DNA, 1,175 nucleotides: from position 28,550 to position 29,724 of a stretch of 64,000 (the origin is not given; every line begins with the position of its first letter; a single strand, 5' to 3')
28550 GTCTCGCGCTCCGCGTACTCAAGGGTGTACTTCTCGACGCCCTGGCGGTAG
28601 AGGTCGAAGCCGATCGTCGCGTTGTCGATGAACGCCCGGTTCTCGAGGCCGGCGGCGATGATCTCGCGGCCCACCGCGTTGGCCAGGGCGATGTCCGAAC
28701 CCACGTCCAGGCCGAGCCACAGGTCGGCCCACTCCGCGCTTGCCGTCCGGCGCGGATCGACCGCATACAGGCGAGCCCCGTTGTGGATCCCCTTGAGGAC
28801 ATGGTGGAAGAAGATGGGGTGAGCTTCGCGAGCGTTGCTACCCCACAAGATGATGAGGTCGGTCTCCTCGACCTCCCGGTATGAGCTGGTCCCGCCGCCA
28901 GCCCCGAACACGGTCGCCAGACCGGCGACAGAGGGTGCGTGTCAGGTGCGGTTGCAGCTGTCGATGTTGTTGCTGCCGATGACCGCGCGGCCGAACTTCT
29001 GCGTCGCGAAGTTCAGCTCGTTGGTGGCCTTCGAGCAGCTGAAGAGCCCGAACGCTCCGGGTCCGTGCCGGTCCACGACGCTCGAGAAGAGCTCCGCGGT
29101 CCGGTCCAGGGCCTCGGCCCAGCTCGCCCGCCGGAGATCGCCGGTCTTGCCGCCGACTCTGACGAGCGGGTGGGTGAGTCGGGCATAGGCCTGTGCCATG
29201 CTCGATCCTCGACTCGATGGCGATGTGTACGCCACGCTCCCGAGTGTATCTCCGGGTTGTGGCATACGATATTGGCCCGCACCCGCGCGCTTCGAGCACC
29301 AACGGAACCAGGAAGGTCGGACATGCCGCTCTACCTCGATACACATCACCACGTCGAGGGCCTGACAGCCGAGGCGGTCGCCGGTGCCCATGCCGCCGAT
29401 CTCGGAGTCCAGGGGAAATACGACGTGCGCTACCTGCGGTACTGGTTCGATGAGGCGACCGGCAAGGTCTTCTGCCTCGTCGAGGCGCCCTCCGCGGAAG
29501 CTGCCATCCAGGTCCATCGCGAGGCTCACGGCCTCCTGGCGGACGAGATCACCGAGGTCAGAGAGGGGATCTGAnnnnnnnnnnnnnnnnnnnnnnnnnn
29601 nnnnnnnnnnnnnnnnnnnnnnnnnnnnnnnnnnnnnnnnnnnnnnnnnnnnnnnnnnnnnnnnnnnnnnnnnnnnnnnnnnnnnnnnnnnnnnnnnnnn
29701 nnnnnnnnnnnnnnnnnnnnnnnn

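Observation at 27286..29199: Selenocysteine-containing formate dehydrogenase: in-frame UGA with SECIS-like hairpin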

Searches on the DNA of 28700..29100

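Call 30: search_rna_families(source=window, start=28700, end=29100, threshold=evalue, max_evalue=10, show_alignments=3)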
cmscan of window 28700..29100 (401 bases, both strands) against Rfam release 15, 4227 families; matches with E-value up to 10: 3.
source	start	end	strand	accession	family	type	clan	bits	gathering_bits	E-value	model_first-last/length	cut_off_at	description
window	28889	28947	-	RF01989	SECIS_3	Cis-reg;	-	18.6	63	0.16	1-59/59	no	Selenocysteine insertion sequence 3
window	28925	29009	+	RF03505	mir-9128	Gene; miRNA;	-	15.9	53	6.3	1-95/95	no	mir-9128 microRNA precursor family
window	28918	29003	+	RF01383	GRIK4_3p_UTR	Gene;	-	14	38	4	1-94/94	no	GRIK4 3 prime UTR element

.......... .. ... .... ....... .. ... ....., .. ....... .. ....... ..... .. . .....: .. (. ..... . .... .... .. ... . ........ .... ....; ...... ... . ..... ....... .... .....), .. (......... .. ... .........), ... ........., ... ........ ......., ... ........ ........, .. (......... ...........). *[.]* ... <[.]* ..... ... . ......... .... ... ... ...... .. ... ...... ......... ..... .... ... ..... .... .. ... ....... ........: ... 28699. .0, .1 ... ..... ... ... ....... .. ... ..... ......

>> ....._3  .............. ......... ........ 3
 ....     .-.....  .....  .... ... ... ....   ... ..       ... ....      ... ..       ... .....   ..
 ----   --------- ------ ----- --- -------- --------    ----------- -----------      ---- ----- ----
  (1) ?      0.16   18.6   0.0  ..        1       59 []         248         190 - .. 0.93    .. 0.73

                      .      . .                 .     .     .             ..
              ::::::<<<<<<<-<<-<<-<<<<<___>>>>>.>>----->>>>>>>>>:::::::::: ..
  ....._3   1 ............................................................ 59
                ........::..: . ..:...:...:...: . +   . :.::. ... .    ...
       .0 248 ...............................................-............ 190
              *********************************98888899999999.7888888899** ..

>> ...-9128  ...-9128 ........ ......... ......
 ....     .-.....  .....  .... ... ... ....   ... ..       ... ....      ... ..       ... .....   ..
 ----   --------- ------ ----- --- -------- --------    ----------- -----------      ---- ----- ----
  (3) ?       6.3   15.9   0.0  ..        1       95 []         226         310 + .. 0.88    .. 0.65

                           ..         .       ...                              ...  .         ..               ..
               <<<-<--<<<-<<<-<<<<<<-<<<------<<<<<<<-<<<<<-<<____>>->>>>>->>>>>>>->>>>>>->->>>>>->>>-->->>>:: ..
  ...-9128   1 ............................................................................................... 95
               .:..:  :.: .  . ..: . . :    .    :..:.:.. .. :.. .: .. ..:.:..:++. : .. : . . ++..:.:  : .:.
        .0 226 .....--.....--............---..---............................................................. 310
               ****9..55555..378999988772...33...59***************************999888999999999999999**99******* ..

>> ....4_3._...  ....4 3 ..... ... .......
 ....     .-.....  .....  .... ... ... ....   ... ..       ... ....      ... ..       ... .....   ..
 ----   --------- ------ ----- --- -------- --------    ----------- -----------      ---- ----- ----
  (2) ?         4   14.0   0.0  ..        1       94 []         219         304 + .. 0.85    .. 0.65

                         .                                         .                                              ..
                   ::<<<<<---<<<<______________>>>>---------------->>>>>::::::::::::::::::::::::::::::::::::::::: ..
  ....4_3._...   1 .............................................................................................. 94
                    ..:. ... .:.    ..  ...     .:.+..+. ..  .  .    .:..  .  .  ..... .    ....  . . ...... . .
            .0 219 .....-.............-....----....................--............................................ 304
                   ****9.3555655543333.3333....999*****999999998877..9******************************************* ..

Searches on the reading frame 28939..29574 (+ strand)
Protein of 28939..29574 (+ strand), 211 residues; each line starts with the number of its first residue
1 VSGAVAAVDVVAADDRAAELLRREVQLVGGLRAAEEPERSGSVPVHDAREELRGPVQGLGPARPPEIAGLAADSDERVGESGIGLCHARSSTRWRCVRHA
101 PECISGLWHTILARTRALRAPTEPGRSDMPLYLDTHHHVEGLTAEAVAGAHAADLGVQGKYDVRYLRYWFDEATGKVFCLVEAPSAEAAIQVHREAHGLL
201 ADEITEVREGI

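Call 8: search_protein_families(library=pfam, proteins=[window:28939-29574:+])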
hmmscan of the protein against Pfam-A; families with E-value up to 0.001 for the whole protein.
window:28939-29574:+ (211 aa): 1 family
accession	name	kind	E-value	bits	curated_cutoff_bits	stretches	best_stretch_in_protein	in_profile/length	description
PF14026.12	SCO4226-like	-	4.8e-23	81.6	28.5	1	132-207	1-76/76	Nickel responsive protein SCO4226-like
